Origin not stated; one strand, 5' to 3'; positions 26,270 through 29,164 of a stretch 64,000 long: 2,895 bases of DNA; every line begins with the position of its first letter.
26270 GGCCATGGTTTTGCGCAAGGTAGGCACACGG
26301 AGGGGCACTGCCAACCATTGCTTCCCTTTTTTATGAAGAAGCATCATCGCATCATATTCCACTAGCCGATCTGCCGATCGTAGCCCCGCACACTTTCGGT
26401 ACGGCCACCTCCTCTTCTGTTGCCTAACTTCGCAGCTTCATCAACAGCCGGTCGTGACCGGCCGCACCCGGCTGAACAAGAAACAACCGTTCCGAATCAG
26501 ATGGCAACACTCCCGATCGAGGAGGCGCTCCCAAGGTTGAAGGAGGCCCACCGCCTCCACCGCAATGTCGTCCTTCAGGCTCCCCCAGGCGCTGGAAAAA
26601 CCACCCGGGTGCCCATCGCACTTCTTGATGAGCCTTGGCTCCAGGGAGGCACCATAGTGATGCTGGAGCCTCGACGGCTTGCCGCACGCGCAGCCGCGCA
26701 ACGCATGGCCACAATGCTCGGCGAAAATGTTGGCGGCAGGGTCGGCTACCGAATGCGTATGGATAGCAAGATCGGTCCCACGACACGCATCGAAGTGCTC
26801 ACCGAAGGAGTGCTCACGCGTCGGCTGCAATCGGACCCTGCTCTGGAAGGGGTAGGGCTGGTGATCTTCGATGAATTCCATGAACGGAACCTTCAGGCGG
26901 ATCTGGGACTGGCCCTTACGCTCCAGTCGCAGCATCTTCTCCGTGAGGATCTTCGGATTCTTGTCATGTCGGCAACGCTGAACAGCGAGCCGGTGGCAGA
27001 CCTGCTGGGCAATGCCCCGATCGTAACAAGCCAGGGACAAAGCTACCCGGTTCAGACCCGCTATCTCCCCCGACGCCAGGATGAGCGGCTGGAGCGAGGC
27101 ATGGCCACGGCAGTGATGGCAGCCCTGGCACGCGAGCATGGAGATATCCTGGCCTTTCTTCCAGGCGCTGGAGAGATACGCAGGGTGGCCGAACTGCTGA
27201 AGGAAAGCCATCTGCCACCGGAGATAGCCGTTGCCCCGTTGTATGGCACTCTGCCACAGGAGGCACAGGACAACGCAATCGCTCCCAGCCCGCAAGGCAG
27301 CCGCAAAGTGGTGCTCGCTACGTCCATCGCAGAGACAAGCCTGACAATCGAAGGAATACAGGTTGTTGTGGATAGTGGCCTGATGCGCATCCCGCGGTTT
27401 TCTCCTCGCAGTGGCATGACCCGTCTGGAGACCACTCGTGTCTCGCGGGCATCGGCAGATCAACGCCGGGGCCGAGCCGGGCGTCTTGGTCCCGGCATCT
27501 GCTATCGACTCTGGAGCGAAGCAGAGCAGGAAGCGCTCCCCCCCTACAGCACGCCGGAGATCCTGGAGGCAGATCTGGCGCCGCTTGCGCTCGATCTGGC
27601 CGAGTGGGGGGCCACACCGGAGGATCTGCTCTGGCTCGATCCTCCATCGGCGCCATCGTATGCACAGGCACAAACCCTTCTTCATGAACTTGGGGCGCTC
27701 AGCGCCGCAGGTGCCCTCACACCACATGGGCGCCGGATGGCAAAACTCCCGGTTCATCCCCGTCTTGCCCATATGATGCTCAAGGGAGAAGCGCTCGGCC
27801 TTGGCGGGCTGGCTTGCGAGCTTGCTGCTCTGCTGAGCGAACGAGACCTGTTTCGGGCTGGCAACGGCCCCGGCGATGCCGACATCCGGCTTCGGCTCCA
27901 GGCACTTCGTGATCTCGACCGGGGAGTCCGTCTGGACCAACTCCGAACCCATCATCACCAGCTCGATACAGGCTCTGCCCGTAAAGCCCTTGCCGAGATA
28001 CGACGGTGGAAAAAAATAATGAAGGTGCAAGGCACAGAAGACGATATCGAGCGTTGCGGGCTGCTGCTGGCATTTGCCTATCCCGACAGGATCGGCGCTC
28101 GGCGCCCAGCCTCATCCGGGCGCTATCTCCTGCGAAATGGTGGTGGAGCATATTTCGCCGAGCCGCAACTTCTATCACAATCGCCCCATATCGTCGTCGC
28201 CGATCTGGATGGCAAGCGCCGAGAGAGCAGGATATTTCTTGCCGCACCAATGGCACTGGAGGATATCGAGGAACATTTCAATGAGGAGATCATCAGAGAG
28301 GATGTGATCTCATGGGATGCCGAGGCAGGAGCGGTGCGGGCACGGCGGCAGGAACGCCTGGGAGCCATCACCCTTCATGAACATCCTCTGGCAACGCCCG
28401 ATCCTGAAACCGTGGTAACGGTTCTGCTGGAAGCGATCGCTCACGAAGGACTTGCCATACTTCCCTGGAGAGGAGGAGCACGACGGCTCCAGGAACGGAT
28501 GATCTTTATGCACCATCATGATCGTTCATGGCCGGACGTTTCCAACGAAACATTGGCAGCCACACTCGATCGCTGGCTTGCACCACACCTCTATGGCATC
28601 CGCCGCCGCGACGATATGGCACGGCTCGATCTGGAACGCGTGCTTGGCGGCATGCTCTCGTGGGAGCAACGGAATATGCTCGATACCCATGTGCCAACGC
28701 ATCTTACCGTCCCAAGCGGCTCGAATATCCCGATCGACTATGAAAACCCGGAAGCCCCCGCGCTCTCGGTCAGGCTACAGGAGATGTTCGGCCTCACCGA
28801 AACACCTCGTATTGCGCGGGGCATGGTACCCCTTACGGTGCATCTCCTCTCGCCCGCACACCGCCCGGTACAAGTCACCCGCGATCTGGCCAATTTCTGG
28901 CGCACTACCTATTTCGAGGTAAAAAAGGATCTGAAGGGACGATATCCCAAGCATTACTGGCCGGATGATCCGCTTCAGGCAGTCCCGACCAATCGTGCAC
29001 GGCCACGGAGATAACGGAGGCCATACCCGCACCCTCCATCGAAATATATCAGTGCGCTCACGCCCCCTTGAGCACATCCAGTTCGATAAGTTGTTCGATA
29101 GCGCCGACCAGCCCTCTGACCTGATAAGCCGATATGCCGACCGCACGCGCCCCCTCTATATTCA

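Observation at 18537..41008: Recurrent two-gene module: giant T9SS cargo followed immediately by a paralogous OmpA-like protein with a barrel and two OmpA_C domains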

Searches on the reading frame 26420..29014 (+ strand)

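Call 11: search_protein_families(library=pfam, proteins=[window:26420-29014:+], max_evalue=0.001)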
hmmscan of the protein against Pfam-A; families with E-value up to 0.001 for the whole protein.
window:26420-29014:+ (864 aa): 6 families
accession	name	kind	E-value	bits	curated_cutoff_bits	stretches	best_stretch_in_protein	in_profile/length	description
PF08482.15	HrpB_C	-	2.6e-55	186.8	25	1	719-851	1-133/133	ATP-dependent helicase C-terminal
PF00271.37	Helicase_C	-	3.9e-13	50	23.5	1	237-357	12-110/110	Helicase conserved C-terminal domain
PF00270.35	DEAD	-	1.1e-12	48.5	26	1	47-193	14-165/167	DEAD/DEAH box helicase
PF24473.1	CON_HrpB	-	2.4e-11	43.7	27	1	625-657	3-35/35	ATP-dependent RNA helicase HrpB, connector region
PF04408.29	HA2_N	-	2.5e-06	27.9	21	1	419-445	3-29/29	Helicase associated domain (HA2), winged-helix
PF04851.21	ResIII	-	0.00056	20.3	22.5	1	35-187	10-162/164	Type III restriction enzyme, res subunit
